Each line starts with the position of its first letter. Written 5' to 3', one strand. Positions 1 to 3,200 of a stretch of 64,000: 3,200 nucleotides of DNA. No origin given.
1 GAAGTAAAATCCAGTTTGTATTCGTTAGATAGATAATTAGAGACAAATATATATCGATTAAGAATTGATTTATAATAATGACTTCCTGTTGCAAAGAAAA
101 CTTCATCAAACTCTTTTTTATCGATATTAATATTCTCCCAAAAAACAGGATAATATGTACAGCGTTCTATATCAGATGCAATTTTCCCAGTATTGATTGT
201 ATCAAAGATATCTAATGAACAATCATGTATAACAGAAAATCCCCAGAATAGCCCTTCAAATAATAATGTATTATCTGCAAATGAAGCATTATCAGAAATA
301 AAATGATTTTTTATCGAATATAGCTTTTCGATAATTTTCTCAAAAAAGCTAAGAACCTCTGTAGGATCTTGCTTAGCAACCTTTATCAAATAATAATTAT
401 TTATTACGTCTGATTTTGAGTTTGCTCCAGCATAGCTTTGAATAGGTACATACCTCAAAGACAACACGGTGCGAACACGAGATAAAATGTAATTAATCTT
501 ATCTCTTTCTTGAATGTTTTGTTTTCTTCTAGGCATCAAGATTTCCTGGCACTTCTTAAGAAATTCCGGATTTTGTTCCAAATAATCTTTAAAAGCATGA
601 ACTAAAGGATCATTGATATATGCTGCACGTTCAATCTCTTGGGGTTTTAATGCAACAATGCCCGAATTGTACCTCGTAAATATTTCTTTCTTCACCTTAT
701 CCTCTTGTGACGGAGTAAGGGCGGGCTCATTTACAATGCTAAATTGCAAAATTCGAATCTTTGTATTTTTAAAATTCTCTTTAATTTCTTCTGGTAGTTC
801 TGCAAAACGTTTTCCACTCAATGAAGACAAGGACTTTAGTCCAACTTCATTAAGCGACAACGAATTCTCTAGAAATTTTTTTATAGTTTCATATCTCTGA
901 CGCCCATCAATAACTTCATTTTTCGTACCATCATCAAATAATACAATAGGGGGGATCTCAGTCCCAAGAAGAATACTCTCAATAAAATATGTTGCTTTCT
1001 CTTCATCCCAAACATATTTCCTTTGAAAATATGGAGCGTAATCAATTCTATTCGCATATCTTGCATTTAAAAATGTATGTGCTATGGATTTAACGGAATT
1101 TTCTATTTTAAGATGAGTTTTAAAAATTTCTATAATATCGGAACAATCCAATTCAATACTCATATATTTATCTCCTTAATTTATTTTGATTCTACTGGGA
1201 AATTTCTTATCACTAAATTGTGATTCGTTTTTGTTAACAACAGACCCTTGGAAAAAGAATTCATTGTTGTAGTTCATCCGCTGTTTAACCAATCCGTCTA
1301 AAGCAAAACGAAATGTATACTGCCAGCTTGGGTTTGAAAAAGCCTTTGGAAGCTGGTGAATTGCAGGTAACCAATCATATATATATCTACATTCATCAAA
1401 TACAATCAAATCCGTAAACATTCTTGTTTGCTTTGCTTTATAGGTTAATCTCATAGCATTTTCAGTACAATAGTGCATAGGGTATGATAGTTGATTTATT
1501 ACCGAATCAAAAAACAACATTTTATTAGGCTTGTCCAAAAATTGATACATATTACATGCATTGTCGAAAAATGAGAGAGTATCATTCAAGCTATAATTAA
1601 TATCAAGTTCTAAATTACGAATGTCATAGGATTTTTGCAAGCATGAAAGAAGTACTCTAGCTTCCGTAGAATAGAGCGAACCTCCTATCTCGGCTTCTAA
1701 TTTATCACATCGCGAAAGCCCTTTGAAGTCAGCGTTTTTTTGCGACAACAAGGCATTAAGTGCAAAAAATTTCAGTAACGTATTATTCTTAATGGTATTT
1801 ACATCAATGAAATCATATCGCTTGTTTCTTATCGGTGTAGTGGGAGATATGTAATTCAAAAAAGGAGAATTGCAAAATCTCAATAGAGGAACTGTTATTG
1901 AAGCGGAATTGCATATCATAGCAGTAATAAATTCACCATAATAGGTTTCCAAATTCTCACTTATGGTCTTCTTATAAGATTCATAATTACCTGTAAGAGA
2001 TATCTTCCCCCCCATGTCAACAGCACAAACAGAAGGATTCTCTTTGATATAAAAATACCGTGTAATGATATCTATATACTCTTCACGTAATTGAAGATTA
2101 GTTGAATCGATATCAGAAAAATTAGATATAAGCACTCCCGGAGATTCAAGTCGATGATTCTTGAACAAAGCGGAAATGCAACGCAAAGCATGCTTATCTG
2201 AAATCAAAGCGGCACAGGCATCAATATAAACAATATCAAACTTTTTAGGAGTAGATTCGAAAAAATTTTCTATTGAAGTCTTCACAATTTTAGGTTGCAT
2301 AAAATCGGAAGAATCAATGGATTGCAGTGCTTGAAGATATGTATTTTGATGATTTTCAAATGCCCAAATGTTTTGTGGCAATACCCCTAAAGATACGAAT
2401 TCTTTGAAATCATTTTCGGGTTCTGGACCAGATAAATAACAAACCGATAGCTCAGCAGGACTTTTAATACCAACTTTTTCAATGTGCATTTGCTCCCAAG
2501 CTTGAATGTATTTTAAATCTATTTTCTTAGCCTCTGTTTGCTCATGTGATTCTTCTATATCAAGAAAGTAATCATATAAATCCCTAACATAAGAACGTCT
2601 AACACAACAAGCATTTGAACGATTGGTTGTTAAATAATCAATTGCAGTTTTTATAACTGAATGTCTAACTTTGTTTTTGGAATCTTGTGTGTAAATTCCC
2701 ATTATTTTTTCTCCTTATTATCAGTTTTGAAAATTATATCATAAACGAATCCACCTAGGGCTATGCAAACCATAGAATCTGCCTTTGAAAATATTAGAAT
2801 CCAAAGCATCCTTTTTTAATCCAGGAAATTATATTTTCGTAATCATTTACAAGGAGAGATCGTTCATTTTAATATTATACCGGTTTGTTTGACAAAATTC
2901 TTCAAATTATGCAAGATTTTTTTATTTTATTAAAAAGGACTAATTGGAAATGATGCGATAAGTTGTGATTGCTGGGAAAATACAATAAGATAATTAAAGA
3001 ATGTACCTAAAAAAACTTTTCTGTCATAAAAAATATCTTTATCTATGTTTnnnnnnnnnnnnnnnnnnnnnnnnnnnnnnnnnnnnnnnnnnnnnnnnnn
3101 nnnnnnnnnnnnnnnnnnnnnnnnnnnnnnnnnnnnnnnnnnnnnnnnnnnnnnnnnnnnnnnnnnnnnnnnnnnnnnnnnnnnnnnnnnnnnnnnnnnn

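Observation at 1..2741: Untracked DUF262 ORF coupled to a 508-aa orphan protein: candidate two-gene defence module cut by the window edge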

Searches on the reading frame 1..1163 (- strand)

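Call 7: search_protein_families(library=pfam, proteins=[window:1-1163:-], max_evalue=0.1)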
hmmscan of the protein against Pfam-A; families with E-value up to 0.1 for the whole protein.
window:1-1163:- (387 aa): 3 families
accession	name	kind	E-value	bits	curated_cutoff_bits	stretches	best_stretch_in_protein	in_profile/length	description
PF03235.19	GmrSD_N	-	5.4e-23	82.6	33.2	1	38-182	11-198/199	GmrSD restriction endonuclease, N-terminal domain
PF23123.1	WDR72_alpha-sol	-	0.084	12.9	20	0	213-280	25-92/217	WDR72, alpha-solenoid domain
PF09675.16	Chlamy_scaf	-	0.085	13.4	25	0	118-141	77-100/134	Chlamydia-phage Chp2 scaffold (Chlamy_scaf)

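Call 8: search_protein_families(library=padloc, proteins=[window:1-1163:-], max_evalue=0.1)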
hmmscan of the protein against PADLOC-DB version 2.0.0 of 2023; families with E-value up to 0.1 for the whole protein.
window:1-1163:- (387 aa): 8 families
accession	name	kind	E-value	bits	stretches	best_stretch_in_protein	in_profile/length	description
PDLC03877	NsnA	-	7.8e-33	112.3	1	12-320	37-333/385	-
PDLC04027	PD-T4-2_A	-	2.3e-15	54.5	1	37-310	49-308/363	-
PDLC03418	REase_II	-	2.5e-05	21.6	1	35-195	27-170/372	Type II restriction enzyme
PDLC04155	HEC-06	-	0.0001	18.9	1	41-95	21-84/562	-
PDLC04154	HEC-06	-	0.00013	18.7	1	43-95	26-86/569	-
PDLC02790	SspE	-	0.00013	18.2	1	39-66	14-41/776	SspE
PDLC02695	Orf5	-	0.00033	17.2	1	42-63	21-42/601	Orf5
PDLC02792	SspE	-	0.0094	12.3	1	42-68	25-51/771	SspE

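Call 9: search_protein_families(library=ncbifam, proteins=[window:1-1163:-], max_evalue=0.1)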
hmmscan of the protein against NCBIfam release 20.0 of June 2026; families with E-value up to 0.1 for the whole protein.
window:1-1163:- (387 aa): 1 family
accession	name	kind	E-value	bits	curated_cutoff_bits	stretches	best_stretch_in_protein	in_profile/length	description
TIGR02200.1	GlrX_actino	hypoth_equivalog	0.089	13.2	89.5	0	49-81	30-62/77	mycoredoxin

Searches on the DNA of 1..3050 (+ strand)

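Call 89: search_dna_similar(query=window:1-3050:+, collection=plasmids, mode=distant, max_rows=5)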
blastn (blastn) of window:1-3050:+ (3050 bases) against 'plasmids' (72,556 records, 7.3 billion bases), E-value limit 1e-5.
No match.
